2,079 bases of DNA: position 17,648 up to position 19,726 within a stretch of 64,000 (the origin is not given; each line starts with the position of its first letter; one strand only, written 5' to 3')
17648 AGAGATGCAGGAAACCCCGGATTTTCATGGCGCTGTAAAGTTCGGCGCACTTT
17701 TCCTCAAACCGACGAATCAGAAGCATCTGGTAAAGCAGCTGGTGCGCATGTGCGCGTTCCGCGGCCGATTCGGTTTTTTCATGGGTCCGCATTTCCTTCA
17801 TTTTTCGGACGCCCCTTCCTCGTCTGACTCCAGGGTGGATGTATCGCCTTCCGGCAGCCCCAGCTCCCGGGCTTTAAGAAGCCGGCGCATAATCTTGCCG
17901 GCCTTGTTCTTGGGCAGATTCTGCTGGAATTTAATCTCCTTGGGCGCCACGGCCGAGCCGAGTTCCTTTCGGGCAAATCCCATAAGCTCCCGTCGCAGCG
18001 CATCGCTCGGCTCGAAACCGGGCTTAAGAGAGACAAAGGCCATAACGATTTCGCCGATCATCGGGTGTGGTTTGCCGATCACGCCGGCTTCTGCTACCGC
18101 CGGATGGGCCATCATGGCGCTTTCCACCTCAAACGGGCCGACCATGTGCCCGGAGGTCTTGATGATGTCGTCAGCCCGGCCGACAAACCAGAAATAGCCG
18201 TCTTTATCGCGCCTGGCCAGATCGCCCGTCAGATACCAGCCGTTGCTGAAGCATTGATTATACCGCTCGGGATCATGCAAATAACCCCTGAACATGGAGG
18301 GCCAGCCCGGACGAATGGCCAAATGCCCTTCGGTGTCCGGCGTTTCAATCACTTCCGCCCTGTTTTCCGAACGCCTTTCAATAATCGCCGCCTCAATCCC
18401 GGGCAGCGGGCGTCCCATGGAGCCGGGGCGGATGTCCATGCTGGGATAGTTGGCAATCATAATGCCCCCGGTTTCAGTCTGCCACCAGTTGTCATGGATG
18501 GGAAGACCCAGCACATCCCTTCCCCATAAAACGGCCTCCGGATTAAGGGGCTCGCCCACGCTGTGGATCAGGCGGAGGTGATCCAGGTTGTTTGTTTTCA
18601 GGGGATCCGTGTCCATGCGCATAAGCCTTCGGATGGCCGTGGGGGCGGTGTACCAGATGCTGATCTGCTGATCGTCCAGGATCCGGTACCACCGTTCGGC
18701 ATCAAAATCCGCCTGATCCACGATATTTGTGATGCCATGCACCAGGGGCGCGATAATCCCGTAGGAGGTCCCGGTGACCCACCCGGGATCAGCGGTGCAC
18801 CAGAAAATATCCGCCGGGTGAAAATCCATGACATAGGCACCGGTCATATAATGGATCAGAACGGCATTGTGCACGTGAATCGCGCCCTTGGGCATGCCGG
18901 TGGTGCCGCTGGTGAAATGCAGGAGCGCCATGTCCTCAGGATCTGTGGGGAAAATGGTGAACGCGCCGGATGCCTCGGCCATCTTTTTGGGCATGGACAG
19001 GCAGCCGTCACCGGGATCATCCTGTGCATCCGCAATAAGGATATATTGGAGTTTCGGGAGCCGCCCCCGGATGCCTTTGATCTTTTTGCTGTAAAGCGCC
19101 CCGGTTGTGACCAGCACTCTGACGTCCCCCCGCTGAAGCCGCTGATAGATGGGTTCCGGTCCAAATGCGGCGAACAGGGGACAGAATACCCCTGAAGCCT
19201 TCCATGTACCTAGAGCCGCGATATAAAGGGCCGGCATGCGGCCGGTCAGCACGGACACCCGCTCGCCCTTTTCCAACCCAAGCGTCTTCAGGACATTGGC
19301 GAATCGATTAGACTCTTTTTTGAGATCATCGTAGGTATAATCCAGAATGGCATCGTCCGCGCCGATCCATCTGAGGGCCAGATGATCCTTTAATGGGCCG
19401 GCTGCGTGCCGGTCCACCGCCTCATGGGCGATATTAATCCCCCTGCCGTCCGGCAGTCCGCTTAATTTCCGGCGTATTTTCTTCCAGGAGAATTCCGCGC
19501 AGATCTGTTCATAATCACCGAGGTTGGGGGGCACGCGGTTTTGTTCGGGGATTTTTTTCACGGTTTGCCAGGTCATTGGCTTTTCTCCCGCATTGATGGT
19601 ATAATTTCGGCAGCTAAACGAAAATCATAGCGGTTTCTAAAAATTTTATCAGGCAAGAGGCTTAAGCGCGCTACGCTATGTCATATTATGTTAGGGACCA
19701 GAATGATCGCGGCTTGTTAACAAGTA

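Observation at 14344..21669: E3-less 2-oxoacid/acetoin dehydrogenase module coupled to an AMP-ligase, its own LipB/LipA and two carrier proteins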

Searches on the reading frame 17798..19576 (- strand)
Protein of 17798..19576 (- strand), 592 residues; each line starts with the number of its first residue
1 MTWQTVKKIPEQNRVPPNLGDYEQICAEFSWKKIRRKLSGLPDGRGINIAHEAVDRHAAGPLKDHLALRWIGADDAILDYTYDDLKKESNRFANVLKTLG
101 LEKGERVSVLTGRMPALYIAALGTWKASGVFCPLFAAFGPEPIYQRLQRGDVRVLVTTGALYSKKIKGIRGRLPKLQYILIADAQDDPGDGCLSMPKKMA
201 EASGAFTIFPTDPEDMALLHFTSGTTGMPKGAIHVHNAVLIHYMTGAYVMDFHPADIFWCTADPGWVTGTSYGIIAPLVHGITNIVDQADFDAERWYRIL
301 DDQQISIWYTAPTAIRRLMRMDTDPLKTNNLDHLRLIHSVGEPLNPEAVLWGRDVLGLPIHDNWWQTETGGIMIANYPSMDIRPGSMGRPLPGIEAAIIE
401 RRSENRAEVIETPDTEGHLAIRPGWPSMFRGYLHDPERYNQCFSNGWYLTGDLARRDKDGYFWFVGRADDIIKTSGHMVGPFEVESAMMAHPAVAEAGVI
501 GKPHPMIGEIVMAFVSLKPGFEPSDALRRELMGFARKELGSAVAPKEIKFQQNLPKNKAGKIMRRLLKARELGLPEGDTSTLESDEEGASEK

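Call 3: search_protein_families(library=pfam, proteins=[window:17798-19576:-])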
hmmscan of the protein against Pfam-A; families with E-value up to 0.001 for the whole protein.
window:17798-19576:- (592 aa): 2 families
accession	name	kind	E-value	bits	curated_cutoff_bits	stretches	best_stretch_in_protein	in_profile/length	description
PF00501.34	AMP-binding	-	1.1e-70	238.9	29.9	1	63-433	9-384/384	AMP-binding enzyme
PF13193.12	AMP-binding_C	-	1.2e-22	81.1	24.5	1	483-561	1-76/76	AMP-binding enzyme C-terminal domain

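Call 4: search_protein_families(library=ncbifam, proteins=[window:17798-19576:-])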
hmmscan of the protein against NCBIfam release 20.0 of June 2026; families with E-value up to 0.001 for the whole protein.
window:17798-19576:- (592 aa): 102 families (the best 25 are shown)
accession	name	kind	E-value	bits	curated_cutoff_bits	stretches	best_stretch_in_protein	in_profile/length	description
NF003313.0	PRK04319.1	equivalog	7.7e-275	912.6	729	1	8-583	5-573/574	acetate--CoA ligase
NF001208.0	PRK00174.1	subfamily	3.6e-140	468.3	657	2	199-584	242-634/649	acetate--CoA ligase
TIGR02188.1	Ac_CoA_lig_AcsA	equivalog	4.3e-140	467.9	724.95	1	46-585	55-620/629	acetate--CoA ligase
NF047394.1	AcylCoAsynMbcS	equivalog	2.9e-106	356.1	850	1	48-571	13-520/525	acyl-CoA synthetase MbcS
NF004837.0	PRK06187.1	subfamily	1e-83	281.5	476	1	74-570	33-521/531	long-chain-fatty-acid--CoA ligase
NF007815.0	PRK10524.1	equivalog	2.4e-83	280.7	955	2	215-584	234-616/629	propionate--CoA ligase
TIGR02316.1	propion_prpE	equivalog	1.8e-72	244.9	827.4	1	47-584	51-615/628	propionate--CoA ligase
TIGR02262.1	benz_CoA_lig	subfamily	9e-69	232.5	375.25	1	49-568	5-506/508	benzoate-CoA ligase family protein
NF005714.0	PRK07529.1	subfamily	3e-68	230.7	632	1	74-571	58-576/640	acyl-CoA synthetase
NF006182.0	PRK08316.1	subfamily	9.6e-64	215.7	663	1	78-570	35-516/523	fatty acyl-CoA synthetase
NF053567.1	HBDA_AROS1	equivalog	6.6e-63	212.9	1000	1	48-566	13-514/523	3-hydroxybenzoate--CoA ligase HbdA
NF006181.0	PRK08314.1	subfamily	7.4e-62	209.3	705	2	209-571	199-554/563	long-chain-fatty-acid--CoA ligase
NF005702.0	PRK07514.1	subfamily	6.8e-59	199.5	558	1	78-570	28-499/506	malonyl-CoA synthase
NF004822.0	PRK06178.1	equivalog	1.6e-56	192.1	782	1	79-569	62-565/571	acyl-CoA synthetase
TIGR03208.1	cyc_hxne_CoA_lg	equivalog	2.8e-53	181.5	792.3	1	64-564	37-533/538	cyclohexanecarboxylate-CoA ligase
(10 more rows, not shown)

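Call 18: search_solved_structures(query=window:17798-19576:-, max_evalue=1e-30, show_alignments=2)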
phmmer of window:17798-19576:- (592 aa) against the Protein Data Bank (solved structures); distinct sequences matched with E-value up to 1e-30: 68 (the best 60 are shown).
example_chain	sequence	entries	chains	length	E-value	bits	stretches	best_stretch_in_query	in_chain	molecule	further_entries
9g79_B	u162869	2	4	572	1.8e-166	558.5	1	17-583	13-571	Acetyl-coenzyme A synthetase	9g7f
8rpk_A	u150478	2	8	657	8e-116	391.2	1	22-583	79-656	Acetate--CoA ligase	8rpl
2p2f_A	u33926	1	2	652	9.4e-104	351.3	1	43-583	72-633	Acetyl-coenzyme A synthetase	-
5jrh_A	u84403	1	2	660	9.9e-104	351.3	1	43-583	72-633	Acetyl-coenzyme A synthetase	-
2p2m_A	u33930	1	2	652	1e-103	351.2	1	43-583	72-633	Acetyl-coenzyme A synthetase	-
7mmz_A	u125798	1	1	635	1.1e-103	351.1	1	45-569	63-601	Acetyl-coenzyme A synthetase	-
2p2b_A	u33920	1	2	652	3.5e-103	349.4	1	43-583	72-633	Acetyl-coenzyme A synthetase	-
2p2q_A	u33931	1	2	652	4.9e-103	349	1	43-583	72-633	Acetyl-coenzyme A synthetase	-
2p20_A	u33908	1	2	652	6.8e-103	348.5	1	43-583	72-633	Acetyl-coenzyme A synthetase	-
2p2j_A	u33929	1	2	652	7e-103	348.5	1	43-583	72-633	Acetyl-coenzyme A synthetase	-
1pg3_A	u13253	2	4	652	8.4e-103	348.2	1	43-583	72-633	acetyl-CoA synthetase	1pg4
5u2a_A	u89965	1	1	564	1.3e-94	321.1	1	18-572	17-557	AMP-dependent synthetase and ligase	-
8sf3_A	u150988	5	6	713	1.4e-94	321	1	211-584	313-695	Acetyl-coenzyme A synthetase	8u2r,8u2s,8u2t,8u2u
5ifi_A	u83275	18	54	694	4e-89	303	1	41-578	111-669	Acetyl-coenzyme A synthetase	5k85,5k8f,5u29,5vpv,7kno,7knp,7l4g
11km_A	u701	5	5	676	3.9e-88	299.8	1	46-582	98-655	Acetyl-coenzyme A synthetase | Probable acetyl-coenzyme A synthetase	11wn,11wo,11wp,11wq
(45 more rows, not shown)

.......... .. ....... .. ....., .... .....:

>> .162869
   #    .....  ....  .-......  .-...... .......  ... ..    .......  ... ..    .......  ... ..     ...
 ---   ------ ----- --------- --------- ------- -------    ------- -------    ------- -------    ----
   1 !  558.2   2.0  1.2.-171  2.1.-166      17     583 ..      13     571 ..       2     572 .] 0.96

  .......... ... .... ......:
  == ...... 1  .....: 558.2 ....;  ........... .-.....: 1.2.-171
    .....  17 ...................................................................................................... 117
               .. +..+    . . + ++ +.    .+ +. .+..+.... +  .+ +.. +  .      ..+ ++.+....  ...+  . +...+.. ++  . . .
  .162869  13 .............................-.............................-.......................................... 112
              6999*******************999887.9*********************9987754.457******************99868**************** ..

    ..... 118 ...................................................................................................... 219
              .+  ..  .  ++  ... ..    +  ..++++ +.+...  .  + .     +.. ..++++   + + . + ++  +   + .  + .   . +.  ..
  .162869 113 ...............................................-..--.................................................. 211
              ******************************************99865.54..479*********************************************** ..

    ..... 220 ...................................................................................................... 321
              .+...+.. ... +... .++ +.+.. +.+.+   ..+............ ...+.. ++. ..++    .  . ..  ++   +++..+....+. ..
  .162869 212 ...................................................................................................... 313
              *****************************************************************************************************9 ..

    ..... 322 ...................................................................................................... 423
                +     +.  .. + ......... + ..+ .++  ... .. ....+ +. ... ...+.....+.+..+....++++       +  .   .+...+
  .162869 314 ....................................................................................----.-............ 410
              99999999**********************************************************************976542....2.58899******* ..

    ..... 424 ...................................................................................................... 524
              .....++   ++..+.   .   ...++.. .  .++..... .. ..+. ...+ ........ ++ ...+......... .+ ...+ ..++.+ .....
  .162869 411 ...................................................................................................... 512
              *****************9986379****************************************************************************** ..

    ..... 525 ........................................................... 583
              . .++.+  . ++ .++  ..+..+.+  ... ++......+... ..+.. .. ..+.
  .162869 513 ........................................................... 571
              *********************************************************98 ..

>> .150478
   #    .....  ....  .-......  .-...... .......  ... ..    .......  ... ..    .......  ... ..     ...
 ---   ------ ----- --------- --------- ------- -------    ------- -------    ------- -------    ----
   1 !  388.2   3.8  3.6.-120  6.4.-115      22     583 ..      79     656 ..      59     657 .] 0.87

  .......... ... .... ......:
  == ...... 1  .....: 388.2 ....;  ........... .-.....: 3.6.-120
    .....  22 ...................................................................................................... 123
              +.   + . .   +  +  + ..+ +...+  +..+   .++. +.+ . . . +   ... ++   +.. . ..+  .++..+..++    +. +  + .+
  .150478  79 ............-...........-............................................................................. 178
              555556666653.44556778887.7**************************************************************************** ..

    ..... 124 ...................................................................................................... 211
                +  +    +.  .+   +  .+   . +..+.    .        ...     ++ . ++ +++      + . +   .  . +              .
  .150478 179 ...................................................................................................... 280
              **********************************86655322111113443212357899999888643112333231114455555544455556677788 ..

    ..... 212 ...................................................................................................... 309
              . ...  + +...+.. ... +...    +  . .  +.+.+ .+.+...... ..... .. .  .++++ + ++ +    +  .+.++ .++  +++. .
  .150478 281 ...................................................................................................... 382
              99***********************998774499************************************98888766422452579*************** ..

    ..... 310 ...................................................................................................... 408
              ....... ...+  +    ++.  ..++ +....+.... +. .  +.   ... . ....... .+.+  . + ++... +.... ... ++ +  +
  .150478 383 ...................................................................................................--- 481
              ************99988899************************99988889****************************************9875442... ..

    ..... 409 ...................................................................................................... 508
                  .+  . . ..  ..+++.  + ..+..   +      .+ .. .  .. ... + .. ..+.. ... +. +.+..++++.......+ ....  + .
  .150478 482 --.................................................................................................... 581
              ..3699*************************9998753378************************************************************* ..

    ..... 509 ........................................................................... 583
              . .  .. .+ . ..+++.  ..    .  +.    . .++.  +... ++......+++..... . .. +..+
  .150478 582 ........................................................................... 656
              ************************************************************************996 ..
